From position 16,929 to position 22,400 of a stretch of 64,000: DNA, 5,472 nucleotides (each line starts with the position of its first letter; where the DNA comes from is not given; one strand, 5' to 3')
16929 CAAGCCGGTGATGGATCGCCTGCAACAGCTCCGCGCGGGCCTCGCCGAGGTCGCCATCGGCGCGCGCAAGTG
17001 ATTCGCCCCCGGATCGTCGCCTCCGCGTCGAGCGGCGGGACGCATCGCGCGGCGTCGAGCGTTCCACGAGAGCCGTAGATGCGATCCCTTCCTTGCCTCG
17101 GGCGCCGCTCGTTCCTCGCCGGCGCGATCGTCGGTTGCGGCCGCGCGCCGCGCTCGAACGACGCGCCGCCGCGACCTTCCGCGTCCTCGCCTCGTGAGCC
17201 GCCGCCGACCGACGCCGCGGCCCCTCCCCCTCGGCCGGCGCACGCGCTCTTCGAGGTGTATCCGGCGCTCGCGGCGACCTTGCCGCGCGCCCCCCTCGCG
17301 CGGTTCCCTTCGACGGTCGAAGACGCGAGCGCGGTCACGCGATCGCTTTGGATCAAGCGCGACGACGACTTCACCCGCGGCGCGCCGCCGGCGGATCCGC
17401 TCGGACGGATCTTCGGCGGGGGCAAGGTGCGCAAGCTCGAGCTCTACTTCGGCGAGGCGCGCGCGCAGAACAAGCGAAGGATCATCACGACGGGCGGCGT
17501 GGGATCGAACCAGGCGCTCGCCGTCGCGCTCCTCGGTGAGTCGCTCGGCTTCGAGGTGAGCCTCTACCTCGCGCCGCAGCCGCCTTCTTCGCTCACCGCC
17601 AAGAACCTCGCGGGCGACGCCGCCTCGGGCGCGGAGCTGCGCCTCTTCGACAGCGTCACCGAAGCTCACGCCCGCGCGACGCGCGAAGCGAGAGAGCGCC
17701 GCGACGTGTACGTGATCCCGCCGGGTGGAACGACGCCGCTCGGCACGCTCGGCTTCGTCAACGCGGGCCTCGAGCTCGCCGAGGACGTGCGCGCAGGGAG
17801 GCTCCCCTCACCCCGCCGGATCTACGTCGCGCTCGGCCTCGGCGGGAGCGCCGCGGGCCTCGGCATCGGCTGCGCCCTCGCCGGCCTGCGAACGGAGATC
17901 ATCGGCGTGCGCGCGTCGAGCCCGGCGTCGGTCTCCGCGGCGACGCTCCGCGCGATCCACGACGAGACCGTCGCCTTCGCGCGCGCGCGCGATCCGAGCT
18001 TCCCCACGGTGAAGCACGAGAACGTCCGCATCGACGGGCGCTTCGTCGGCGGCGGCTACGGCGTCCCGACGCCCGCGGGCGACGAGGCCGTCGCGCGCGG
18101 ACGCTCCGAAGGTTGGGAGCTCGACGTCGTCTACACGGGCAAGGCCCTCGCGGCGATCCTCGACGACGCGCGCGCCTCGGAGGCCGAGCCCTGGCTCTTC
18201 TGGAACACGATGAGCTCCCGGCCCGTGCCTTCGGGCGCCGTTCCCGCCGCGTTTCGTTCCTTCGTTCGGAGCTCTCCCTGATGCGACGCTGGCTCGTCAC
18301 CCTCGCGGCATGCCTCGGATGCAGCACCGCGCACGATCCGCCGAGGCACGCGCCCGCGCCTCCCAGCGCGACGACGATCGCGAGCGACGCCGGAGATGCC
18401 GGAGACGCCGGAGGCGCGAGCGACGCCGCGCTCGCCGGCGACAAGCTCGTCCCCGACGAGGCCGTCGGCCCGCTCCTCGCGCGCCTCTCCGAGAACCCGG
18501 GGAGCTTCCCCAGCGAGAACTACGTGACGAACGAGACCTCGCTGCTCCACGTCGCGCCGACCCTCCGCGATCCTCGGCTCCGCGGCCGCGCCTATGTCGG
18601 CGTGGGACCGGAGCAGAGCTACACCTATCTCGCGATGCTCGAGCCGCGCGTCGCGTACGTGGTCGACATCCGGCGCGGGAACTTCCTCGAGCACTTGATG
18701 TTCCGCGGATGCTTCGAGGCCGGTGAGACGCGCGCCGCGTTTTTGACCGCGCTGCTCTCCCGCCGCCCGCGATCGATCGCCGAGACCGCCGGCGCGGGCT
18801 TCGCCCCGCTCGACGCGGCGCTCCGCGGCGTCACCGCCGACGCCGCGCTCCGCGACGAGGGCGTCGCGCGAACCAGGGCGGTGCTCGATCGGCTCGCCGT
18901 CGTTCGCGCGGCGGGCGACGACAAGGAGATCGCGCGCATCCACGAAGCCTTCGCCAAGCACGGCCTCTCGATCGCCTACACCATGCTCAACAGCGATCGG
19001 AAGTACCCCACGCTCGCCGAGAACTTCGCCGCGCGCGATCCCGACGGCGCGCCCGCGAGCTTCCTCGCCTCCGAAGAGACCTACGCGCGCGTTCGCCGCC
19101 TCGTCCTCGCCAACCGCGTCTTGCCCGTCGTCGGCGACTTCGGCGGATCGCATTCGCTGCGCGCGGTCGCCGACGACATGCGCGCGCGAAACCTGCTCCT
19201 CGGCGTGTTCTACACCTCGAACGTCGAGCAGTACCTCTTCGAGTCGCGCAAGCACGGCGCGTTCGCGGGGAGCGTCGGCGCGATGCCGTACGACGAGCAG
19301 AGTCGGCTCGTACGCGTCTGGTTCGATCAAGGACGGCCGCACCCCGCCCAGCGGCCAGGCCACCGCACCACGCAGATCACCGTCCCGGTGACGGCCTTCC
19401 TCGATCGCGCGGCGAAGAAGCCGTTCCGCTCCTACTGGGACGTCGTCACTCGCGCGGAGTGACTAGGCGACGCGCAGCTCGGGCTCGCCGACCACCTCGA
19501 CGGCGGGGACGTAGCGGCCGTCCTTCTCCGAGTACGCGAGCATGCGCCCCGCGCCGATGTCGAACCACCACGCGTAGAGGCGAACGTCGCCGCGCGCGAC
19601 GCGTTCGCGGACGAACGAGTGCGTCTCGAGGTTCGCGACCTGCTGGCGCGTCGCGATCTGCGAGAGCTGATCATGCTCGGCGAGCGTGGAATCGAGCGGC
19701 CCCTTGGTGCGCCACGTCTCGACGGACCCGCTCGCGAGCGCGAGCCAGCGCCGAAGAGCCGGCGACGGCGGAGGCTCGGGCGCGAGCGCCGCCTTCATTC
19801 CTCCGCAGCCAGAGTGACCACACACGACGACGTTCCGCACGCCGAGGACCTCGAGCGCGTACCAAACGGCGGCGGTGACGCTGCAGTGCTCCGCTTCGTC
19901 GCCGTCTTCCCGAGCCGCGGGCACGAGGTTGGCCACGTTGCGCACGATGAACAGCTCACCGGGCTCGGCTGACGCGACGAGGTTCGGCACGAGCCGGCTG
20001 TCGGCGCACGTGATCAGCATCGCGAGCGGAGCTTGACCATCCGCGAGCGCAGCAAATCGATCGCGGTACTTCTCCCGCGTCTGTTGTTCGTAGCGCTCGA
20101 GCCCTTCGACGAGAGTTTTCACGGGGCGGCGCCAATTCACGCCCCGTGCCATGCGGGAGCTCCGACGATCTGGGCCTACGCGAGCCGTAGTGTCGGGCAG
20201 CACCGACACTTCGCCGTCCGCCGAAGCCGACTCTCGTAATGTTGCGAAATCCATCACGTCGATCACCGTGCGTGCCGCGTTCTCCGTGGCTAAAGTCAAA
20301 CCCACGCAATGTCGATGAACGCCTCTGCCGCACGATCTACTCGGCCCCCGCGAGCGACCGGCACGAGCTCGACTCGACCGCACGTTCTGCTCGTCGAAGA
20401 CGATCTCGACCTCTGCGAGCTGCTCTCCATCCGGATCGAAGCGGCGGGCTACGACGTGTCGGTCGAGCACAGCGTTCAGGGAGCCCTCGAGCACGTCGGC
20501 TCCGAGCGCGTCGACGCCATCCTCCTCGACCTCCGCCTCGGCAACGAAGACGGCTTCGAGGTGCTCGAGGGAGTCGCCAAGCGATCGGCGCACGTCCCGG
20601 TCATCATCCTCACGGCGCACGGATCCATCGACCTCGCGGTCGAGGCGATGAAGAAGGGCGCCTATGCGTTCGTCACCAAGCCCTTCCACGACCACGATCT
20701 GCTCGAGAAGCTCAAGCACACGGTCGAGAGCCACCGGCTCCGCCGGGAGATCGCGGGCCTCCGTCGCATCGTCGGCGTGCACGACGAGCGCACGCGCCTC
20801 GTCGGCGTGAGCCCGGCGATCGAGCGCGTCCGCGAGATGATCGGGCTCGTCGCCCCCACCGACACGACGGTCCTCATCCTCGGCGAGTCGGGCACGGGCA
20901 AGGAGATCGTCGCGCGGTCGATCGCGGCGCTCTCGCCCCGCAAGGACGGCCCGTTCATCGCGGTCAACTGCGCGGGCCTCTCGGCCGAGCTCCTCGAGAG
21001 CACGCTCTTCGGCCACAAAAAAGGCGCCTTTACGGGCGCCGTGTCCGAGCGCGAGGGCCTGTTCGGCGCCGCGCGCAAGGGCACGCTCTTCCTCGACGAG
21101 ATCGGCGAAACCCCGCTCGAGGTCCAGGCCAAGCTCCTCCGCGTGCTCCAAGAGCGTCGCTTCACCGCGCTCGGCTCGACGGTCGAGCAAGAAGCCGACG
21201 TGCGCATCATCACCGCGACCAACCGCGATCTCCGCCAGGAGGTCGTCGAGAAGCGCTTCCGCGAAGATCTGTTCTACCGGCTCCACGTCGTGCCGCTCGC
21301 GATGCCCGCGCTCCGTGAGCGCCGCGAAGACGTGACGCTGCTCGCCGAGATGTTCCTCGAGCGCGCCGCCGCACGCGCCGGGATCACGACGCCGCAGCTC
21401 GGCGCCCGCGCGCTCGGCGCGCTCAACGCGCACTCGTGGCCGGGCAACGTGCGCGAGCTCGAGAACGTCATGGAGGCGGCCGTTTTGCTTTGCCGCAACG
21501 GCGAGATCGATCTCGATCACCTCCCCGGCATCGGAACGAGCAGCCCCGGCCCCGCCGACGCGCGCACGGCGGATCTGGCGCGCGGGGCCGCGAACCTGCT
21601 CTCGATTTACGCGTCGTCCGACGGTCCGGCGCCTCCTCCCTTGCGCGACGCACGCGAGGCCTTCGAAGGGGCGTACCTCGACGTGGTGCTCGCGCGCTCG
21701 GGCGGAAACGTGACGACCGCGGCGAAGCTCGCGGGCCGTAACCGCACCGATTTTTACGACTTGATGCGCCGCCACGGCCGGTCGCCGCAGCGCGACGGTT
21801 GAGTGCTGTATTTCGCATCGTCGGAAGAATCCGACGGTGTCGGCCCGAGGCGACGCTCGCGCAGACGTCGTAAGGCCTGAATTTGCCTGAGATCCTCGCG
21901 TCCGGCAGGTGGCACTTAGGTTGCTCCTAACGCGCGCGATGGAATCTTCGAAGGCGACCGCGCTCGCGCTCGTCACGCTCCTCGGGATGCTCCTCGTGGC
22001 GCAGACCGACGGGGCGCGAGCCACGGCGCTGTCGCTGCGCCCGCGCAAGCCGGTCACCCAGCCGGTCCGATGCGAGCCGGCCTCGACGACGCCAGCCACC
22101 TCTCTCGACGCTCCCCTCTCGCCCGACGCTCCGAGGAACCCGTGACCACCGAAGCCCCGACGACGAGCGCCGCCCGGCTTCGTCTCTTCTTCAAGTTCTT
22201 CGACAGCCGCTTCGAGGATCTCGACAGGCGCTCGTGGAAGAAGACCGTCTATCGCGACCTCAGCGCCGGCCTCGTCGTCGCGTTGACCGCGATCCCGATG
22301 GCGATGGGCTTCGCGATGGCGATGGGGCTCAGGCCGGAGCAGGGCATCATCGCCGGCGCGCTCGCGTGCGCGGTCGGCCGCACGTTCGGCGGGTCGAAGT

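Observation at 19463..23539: Orphan sigma54 response regulator with its target: sigma54 promoter and palindromic UAS upstream of a STAS-less SulP permease, divergent from a beta-carbonic anhydrase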

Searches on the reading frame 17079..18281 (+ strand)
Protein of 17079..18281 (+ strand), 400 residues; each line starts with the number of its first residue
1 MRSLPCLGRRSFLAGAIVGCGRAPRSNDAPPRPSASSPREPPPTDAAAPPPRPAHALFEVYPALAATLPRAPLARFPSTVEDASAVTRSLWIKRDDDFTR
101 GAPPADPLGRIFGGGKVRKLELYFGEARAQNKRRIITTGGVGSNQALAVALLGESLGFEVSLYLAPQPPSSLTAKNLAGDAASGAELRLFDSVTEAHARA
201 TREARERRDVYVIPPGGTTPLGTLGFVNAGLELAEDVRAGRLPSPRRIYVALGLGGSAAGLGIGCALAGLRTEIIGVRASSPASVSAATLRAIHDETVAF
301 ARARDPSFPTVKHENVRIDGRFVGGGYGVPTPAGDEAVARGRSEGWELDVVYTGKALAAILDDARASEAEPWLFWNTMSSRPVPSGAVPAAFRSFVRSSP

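Call 3: search_protein_families(library=pfam, proteins=[window:17079-18281:+], max_evalue=0.01)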
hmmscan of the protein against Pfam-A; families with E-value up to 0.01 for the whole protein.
window:17079-18281:+ (400 aa): 1 family
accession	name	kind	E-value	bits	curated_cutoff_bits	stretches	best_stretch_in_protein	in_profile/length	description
PF00291.31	PALP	-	6.9e-25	88.4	35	1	112-370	34-284/295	Pyridoxal-phosphate dependent enzyme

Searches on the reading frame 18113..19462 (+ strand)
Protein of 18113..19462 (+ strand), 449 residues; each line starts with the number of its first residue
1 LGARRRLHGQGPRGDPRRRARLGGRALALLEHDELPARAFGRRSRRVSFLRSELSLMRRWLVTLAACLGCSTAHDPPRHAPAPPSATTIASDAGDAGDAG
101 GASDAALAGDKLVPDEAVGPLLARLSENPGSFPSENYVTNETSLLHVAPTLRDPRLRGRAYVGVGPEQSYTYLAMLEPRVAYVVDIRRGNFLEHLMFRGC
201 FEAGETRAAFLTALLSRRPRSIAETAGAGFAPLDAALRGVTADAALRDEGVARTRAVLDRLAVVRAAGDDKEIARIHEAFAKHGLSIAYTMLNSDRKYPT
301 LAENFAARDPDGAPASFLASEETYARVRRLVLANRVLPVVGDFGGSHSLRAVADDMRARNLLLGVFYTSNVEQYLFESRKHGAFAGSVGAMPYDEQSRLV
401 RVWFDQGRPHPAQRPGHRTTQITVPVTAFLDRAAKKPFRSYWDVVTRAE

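Call 3: search_protein_families(library=pfam, proteins=[window:18113-19462:+], max_evalue=0.01)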
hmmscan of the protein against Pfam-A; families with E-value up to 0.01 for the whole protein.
window:18113-19462:+ (449 aa): 1 family
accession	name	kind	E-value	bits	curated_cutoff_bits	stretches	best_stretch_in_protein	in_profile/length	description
PF25046.1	DUF7790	-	2.4e-32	112.9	23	2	275-421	87-234/272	Domain of unknown function (DUF7790)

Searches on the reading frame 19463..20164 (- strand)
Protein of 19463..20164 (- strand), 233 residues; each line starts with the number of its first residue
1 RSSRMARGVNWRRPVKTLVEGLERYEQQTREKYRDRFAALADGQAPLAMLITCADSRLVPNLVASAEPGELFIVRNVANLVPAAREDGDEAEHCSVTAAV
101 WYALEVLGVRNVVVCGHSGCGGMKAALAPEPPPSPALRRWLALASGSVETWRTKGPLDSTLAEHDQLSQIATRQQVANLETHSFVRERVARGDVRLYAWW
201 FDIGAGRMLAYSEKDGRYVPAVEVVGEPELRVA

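Call 3: search_protein_families(library=pfam, proteins=[window:19463-20164:-], max_evalue=0.01)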
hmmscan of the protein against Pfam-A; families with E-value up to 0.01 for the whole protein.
window:19463-20164:- (233 aa): 1 family
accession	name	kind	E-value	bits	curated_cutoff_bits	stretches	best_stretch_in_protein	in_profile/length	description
PF00484.24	Pro_CA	-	1.9e-41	142.3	25.7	1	48-207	1-155/156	Carbonic anhydrase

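Call 41: search_protein_families(library=ncbifam, proteins=[window:19463-20152:-], max_evalue=0.001)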
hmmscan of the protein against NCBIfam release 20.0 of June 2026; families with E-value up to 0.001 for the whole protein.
window:19463-20152:- (229 aa): 2 families
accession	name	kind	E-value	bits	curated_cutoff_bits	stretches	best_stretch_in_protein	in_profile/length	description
NF007756.0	PRK10437.1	equivalog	4.1e-23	82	251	1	11-204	4-188/220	carbonate dehydratase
NF011765.0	PRK15219.1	subfamily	4e-08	33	221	1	12-123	58-160/245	carbonic anhydrase family protein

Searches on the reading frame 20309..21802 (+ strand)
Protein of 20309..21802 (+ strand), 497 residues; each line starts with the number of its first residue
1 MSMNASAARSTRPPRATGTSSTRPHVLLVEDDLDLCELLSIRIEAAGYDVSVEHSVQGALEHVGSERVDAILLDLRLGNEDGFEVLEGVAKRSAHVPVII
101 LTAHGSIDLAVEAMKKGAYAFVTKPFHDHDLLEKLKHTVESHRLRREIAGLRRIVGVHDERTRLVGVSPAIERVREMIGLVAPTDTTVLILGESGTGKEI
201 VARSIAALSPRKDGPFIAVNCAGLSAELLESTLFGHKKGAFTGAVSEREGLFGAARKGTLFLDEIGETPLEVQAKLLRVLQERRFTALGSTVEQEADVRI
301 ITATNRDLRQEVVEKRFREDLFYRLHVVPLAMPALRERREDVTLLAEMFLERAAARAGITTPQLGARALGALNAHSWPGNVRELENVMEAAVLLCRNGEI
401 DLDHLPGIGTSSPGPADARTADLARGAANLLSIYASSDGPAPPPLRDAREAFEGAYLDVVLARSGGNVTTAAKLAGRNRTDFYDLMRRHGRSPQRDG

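Call 3: search_protein_families(library=pfam, proteins=[window:20309-21802:+], max_evalue=0.01)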
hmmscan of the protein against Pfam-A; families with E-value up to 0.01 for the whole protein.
window:20309-21802:+ (497 aa): 12 families
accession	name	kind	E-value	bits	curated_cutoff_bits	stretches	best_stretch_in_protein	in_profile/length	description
PF00158.32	Sigma54_activat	-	1.5e-67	227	20.2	1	164-330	1-167/168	Sigma-54 interaction domain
PF00072.30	Response_reg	-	2e-25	89.5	30.2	1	26-135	1-110/111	Response regulator receiver domain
PF25601.1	AAA_lid_14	-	8.4e-24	83.7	27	1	336-407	1-72/87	AAA+ ATPase lid domain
PF14532.12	Sigma54_activ_2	-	9.9e-18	65.1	25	1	165-335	1-138/138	Sigma-54 interaction domain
PF07728.20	AAA_5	-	6.5e-10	39.6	22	1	188-308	2-125/139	AAA domain (dynein-related subfamily)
PF00004.35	AAA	-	1.9e-05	25.6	21.2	1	188-319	1-125/131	ATPase family associated with various cellular activities (AAA)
PF01078.27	Mg_chelatase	-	0.00014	21.8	20.3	0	243-305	93-157/207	Magnesium chelatase, subunit ChlI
PF07724.20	AAA_2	-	0.00022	21.7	27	1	187-311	5-130/166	AAA domain (Cdc48 subfamily)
PF02954.25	HTH_8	-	0.0013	18.8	22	1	449-480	2-33/42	Bacterial regulatory protein, Fis family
PF07726.17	AAA_3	-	0.0021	18.4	27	1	188-305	2-111/131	ATPase family associated with various cellular activities (AAA)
PF13191.12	AAA_16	-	0.0041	18.1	32.6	0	164-236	2-81/167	AAA ATPase domain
PF20030.5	bpMoxR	-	0.0064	16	27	0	172-306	18-146/205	MoxR domain in the MoxR-vWA-beta-propeller ternary systems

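Call 41: search_protein_families(library=ncbifam, proteins=[window:20309-21802:+], max_evalue=0.001)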
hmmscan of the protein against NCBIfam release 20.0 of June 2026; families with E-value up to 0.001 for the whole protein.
window:20309-21802:+ (497 aa): 105 families (the best 25 are shown)
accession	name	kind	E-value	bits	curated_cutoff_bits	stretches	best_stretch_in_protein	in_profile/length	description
NF011695.0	PRK15115.1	equivalog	1.5e-123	412.9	763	2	23-396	6-369/445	two-component system response regulator GlrR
TIGR01818.1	ntrC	equivalog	1.4e-115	386.7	558.6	1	26-480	1-454/463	nitrogen regulation protein NR(I)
NF051870.1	NAssimRespRegNtrX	equivalog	8.7e-115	384.2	600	1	25-482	3-443/452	nitrogen assimilation response regulator NtrX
NF008469.0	PRK11361.1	equivalog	2.8e-110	369.2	714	1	24-408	5-389/461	acetoacetate metabolism transcriptional regulator AtoC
TIGR02915.1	PEP_resp_reg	equivalog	9e-109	364.3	502.6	1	26-490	1-443/445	PEP-CTERM-box response regulator transcription factor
NF041946.1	LuxO_transreg_Vib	equivalog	2.2e-103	346.5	800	1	28-407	1-378/463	quorum-sensing sigma-54 dependent transcriptional regulator LuxO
NF007689.0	PRK10365.1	equivalog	7.4e-100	334.8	760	1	25-408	7-385/441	sigma-54-dependent response regulator transcription factor ZraR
NF003451.0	PRK05022.1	equivalog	7.9e-99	331.7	476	1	158-490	187-509/512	nitric oxide reductase transcriptional regulator NorR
TIGR01817.1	nifA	equivalog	6.7e-98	328.7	528.85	1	159-405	193-438/534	nif-specific transcriptional activator NifA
NF038308.1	RNA_repair_RtcR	equivalog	7.8e-95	318.7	650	1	91-406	107-433/530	RNA repair transcriptional activator RtcR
NF008176.1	PRK10923.1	equivalog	3.4e-93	312.8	620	1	24-480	4-457/469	nitrogen regulation protein NR(I)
NF041552.1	TF_PrdR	equivalog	1.4e-87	294.4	795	1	158-408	263-513/577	sigma-54 dependent transcriptional regulator PrdR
NF050807.1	TransRegFlbDCaul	equivalog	6.1e-86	289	750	1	46-409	23-365/454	sigma-54-dependent transcriptional regulator FlbD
NF049963.1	RespRegFlgRCampy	domain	1.2e-83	281.3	750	1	26-403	3-375/429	fla regulon two-component system response regulator FlgR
NF011958.0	PRK15429.1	equivalog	3.3e-83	280.5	830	1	151-425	368-641/692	formate hydrogenlyase transcriptional activator FlhA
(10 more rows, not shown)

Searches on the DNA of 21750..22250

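Call 65: search_rna_families(source=window, start=21750, end=22250, threshold=evalue, max_evalue=1)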
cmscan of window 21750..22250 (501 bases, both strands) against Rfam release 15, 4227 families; matches with E-value up to 1: 0.
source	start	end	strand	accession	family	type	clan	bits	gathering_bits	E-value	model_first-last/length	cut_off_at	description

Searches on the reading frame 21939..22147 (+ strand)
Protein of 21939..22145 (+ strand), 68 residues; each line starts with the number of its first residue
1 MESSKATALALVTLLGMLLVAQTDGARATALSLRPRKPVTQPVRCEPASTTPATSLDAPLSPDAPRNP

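Call 3: search_protein_families(library=pfam, proteins=[window:21940-22147:+], max_evalue=0.01)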
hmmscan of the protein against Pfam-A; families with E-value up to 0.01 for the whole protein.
window:21940-22147:+ (69 aa): 0 families

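Call 41: search_protein_families(library=ncbifam, proteins=[window:21939-22145:+], max_evalue=0.001)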
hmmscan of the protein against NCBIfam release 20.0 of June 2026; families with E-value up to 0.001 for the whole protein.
window:21939-22145:+ (68 aa): 0 families

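Call 63: find_homologous_proteins(query=window:21939-22142:+, max_evalue=10)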
Query window:21939-22142:+ (68 aa): 1 proteins with E <= 10 among 16 candidates.
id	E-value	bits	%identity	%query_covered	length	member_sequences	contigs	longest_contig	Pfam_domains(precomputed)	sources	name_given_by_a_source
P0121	1.8e-33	130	100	100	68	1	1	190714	-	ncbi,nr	ncbi:MAG: hypothetical protein KF819_10720 [Labilithrix sp.]|nr:hypothetical protein [Labilithrix sp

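Call 70: search_protein_representatives(protein=window:21939-22142:+)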
Query: 68 residues. Proteins with E-value up to 0.001 (for the whole library): 8; up to 1e-10: 1; up to 1e-30: 1. The best 8 are listed.
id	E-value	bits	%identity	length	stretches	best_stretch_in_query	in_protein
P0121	5.6e-34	130.3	100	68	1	1-68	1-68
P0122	5.1e-07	45.7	34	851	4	5-57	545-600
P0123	5.9e-07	45.5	54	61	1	1-50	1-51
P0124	7.3e-05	38.9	47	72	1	1-59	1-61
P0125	7.7e-05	38.9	47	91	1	1-68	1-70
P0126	7.3e-04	35.8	48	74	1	1-54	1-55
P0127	8.5e-04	35.6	56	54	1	1-43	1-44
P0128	9.3e-04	35.5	47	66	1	3-57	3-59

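Call 72: find_encoding_contigs(protein=P0127, flank=4000, max_places=3)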
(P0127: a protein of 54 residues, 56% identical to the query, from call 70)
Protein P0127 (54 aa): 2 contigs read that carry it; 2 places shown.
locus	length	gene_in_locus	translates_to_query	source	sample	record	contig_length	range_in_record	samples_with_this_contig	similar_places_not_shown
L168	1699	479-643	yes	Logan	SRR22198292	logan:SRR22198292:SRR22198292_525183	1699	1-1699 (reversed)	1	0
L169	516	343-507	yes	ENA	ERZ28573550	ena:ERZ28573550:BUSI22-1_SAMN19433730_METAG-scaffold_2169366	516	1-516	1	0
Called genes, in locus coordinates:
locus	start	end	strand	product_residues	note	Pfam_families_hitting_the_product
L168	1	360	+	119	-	?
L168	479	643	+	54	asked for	-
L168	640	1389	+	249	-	PF06912:DUF1275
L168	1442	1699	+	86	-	?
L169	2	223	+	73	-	?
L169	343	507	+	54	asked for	-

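Call 73: find_encoding_contigs(protein=P0126, flank=4000, max_places=3)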
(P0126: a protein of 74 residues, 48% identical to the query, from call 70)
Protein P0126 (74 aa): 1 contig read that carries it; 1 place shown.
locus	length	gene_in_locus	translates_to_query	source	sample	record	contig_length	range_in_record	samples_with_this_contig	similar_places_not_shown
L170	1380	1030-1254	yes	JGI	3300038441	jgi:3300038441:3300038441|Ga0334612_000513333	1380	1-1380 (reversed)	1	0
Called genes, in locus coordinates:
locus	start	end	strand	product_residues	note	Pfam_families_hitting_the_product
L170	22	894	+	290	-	PF00158:Sigma54_activat, PF14532:Sigma54_activ_2 (weak), PF25601:AAA_lid_14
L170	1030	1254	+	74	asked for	-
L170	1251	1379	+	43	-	?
